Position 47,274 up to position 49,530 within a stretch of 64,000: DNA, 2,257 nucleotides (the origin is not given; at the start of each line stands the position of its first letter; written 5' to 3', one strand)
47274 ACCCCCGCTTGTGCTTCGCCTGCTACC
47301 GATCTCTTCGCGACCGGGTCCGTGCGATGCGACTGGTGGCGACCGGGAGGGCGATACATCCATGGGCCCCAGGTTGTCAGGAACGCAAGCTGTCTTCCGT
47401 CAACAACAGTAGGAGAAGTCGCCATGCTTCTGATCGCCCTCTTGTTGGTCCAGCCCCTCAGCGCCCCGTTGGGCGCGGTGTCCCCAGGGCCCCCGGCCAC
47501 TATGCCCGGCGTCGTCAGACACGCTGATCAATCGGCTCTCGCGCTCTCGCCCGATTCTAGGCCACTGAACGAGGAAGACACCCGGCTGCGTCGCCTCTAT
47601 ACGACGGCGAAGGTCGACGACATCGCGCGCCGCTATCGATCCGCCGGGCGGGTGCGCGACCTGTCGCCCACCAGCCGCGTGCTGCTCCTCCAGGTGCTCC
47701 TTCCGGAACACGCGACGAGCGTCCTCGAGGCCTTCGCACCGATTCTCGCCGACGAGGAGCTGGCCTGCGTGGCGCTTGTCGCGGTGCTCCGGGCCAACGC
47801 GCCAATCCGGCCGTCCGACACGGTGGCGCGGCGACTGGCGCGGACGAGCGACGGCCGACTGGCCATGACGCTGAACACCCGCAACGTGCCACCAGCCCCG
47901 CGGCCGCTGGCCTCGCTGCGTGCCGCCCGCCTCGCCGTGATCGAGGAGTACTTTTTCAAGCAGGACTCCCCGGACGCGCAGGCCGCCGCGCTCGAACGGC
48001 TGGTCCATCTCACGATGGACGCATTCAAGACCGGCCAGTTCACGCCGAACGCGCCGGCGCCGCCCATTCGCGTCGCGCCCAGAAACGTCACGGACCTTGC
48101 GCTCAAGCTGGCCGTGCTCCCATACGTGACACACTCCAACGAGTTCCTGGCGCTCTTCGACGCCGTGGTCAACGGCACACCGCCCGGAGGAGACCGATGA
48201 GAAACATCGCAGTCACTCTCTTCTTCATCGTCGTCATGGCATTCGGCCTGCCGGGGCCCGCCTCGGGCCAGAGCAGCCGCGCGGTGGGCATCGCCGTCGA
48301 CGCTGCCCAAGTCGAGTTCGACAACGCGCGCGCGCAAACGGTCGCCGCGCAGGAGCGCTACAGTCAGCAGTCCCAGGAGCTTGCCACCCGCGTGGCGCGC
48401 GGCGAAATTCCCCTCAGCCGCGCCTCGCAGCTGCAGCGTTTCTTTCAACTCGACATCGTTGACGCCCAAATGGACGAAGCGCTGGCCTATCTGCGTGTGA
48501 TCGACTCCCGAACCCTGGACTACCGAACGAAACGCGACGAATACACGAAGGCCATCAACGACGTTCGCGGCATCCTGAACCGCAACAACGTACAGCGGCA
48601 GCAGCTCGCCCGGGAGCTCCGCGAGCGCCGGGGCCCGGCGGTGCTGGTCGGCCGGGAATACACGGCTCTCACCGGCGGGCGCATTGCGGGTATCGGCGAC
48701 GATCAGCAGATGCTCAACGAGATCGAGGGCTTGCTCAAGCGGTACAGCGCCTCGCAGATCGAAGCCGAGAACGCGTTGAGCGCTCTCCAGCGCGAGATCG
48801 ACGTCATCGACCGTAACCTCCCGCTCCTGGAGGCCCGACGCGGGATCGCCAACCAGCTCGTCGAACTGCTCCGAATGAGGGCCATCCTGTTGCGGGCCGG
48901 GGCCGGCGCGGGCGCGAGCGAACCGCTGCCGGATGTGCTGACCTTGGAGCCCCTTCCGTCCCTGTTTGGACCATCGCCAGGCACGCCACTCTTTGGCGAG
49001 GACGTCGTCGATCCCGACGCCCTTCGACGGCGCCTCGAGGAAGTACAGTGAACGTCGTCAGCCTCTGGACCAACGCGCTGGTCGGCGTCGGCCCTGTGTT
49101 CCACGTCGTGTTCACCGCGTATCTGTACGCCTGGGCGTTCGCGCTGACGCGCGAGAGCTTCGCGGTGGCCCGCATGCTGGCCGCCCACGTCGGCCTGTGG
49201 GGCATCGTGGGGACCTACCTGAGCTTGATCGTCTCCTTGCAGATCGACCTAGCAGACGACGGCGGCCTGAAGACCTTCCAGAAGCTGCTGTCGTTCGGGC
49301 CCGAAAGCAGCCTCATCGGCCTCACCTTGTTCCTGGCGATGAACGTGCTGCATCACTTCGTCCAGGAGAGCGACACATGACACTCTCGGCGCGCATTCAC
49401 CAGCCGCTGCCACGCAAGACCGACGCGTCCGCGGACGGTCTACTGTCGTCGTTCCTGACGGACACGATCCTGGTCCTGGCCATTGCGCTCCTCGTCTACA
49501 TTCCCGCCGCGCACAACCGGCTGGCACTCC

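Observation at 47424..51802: Seven-gene overlapping operon predicted to build an envelope-spanning, possibly PMF-driven complex on a mobile island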

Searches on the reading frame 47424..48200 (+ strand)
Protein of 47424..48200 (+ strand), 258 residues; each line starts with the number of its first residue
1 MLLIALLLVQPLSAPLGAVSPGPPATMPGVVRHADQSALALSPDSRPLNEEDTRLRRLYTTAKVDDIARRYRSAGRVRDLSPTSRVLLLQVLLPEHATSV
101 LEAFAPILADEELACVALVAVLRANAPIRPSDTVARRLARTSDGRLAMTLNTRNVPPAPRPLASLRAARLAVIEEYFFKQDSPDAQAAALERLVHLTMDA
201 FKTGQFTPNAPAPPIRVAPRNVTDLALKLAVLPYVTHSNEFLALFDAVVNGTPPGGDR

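Call 4: search_protein_families(library=pfam, proteins=[window:47424-48200:+], max_evalue=1)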
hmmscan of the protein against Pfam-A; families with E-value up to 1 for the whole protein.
window:47424-48200:+ (258 aa): 1 family
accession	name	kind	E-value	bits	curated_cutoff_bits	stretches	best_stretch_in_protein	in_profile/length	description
PF08714.17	Fae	-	0.19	12.1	27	1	90-134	16-60/159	Formaldehyde-activating enzyme (Fae)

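Call 5: search_protein_families(library=ncbifam, proteins=[window:47424-48200:+], max_evalue=1)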
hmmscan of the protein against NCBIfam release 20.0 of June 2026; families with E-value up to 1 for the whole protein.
window:47424-48200:+ (258 aa): 0 families

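Call 6: search_protein_families(library=padloc, proteins=[window:47424-48200:+], max_evalue=1)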
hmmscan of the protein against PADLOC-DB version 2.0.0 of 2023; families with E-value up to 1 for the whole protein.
window:47424-48200:+ (258 aa): 0 families

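Call 91: search_protein_families(library=phrogs, proteins=[window:47424-48200:+], max_evalue=0.1)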
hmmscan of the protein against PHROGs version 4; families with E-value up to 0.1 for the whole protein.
window:47424-48200:+ (258 aa): 0 families

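Call 95: search_solved_structures(query=A8, max_evalue=10, show_alignments=0)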
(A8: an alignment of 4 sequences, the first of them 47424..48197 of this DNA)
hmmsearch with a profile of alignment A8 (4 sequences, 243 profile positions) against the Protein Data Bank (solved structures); distinct sequences matched with E-value up to 10: 3.
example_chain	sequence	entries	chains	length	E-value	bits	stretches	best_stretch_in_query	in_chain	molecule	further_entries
5v2l_A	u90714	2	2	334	0.83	12.4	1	141-200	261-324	Mevalonate diphosphate decarboxylase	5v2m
6e2s_A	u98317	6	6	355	0.93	12.2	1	141-200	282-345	Mevalonate diphosphate decarboxylase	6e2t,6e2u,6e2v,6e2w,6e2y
2yoi_A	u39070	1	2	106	1.7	11.4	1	54-81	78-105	LECA THIOREDOXIN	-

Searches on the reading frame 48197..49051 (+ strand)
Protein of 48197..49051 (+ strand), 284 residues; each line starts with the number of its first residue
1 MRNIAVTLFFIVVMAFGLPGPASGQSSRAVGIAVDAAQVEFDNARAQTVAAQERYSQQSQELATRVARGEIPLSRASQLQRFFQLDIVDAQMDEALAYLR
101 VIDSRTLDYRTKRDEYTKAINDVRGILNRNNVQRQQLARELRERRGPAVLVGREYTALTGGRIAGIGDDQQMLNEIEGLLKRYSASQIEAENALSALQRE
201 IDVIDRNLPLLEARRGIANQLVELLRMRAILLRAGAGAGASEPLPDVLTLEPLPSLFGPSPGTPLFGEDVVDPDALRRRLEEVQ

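Call 4: search_protein_families(library=pfam, proteins=[window:48197-49051:+], max_evalue=1)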
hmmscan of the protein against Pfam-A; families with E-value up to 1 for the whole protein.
window:48197-49051:+ (284 aa): 2 families
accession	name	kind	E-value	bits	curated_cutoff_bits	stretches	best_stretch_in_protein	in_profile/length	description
PF04899.17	MbeD_MobD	-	0.093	13.3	21.6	1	169-220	5-57/70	MbeD/MobD like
PF04692.18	PDGF_N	-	0.23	12.6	29.5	0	60-94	7-39/78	Platelet-derived growth factor, N terminal region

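Call 5: search_protein_families(library=ncbifam, proteins=[window:48197-49051:+], max_evalue=1)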
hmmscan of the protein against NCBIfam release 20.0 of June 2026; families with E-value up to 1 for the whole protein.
window:48197-49051:+ (284 aa): 2 families
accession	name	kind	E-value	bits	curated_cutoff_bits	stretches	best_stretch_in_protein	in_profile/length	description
NF033829.0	plas_excl_MbeD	equivalog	0.19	12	60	1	170-214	6-50/69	MbeD family mobilization/exclusion protein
TIGR01843.1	type_I_hlyD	subfamily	0.57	9.1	208.65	1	37-208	91-268/422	HlyD family type I secretion periplasmic adaptor subunit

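Call 6: search_protein_families(library=padloc, proteins=[window:48197-49051:+], max_evalue=1)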
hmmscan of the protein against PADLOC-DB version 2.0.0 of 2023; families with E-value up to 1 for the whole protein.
window:48197-49051:+ (284 aa): 0 families

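Call 11: find_encoding_contigs(protein=window:48197-49051:+, flank=10000, max_places=6)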
Protein window:48197-49051:+ (284 aa): 2 contigs read that carry it; 2 places shown.
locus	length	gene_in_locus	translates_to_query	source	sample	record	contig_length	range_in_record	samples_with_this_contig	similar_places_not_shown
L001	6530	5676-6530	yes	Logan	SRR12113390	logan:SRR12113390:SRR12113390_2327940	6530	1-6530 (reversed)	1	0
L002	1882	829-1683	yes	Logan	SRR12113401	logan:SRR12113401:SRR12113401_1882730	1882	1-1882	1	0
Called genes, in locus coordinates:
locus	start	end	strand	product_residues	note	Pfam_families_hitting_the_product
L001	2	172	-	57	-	?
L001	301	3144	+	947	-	PF00931:NB-ARC (weak), PF13191:AAA_16 (weak), PF13401:AAA_22 (weak), PF13424:TPR_12 (faint)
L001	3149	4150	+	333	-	PF13489:Methyltransf_23, PF13649:Methyltransf_25, PF13847:Methyltransf_31 (faint), PF08241:Methyltransf_11 (weak), PF08242:Methyltransf_12 (faint)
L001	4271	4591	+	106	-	-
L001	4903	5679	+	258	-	-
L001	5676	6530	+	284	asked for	?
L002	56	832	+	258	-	-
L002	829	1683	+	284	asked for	-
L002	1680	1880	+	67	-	?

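Call 91: search_protein_families(library=phrogs, proteins=[window:48197-49051:+], max_evalue=0.1)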
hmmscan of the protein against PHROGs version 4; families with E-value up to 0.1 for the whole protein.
window:48197-49051:+ (284 aa): 1 family
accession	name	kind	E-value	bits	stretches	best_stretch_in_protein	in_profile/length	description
phrog_34082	-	tail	0.0066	16.2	1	44-177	91-219/579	tail length tape measure protein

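Call 96: search_solved_structures(query=A9, max_evalue=10, show_alignments=0)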
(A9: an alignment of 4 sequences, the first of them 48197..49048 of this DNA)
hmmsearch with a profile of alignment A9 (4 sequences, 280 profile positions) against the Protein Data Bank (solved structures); distinct sequences matched with E-value up to 10: 8.
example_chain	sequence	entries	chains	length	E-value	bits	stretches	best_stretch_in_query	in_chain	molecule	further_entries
7tbi_M1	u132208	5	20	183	0.025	17.3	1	165-234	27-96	Nsp1 | NUP62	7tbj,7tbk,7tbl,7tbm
5cws_C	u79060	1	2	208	0.034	16.9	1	166-234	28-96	Nucleoporin NSP1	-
8tek_B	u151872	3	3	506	0.1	15.3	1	97-213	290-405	Coiled-coil protein, putative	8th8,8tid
5j0h_A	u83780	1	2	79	0.14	14.8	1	172-226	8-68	Design construct 2L6HC3_13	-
2ej9_A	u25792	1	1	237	0.35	13.6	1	149-230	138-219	Putative biotin ligase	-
1p68_A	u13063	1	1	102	0.78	12.4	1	165-206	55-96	De novo designed protein S-824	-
2jua_A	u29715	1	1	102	1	12.1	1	165-205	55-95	de novo protein S836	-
5y5x_I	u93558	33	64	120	2.2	11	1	157-202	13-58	V-type ATP synthase, subunit (VAPC-THERM) | V-type ATP synthase subunit G | V-type ATP synthase, subunit G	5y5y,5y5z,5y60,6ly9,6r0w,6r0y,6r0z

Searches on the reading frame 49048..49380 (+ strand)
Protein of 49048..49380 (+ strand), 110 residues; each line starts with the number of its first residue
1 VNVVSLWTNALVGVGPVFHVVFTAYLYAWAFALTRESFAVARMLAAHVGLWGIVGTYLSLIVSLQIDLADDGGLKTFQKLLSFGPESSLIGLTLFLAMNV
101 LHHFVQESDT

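Call 4: search_protein_families(library=pfam, proteins=[window:49048-49380:+], max_evalue=1)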
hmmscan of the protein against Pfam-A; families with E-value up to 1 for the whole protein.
window:49048-49380:+ (110 aa): 0 families

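Call 5: search_protein_families(library=ncbifam, proteins=[window:49048-49380:+], max_evalue=1)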
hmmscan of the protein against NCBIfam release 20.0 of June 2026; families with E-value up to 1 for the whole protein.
window:49048-49380:+ (110 aa): 0 families

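Call 6: search_protein_families(library=padloc, proteins=[window:49048-49380:+], max_evalue=1)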
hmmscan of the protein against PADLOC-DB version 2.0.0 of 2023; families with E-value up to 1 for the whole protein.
window:49048-49380:+ (110 aa): 0 families

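Call 46: search_solved_structures(query=A4, max_evalue=10, show_alignments=3)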
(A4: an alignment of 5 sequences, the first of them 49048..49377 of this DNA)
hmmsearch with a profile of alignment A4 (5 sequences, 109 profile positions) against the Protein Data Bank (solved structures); distinct sequences matched with E-value up to 10: 0.

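Call 63: search_protein_families(library=pfam, alignment_id=A4, max_evalue=10)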
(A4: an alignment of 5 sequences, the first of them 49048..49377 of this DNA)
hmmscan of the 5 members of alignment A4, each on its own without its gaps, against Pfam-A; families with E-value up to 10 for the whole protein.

A. member 1, window:49048-49377:+ (110 aa): 0 families

B. families by the number of members that match (of 5 scanned): 2 families
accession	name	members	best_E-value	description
PF14108.11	ABA4-like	1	0.013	ABA DEFICIENT 4-like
PF11992.13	TgpA_N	1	0.071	TgpA N-terminal domain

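Call 78: find_related_loci(query=A4, collection=metagenome_contigs, flank=8000)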
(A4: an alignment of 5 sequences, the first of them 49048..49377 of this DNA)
Query A4 (110 aa) in metagenome_contigs; peptide patterns used: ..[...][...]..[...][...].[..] (x = any residue, [..] = any of these).
163 stretches matched a pattern; 1 encode a relative of the query (tblastn E <= 1e-3); 1 distinct loci.
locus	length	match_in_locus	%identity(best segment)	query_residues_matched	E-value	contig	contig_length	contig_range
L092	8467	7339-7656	59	1-107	6e-43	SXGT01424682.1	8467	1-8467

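Call 91: search_protein_families(library=phrogs, proteins=[window:49048-49380:+], max_evalue=0.1)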
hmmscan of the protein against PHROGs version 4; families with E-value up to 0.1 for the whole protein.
window:49048-49380:+ (110 aa): 0 families
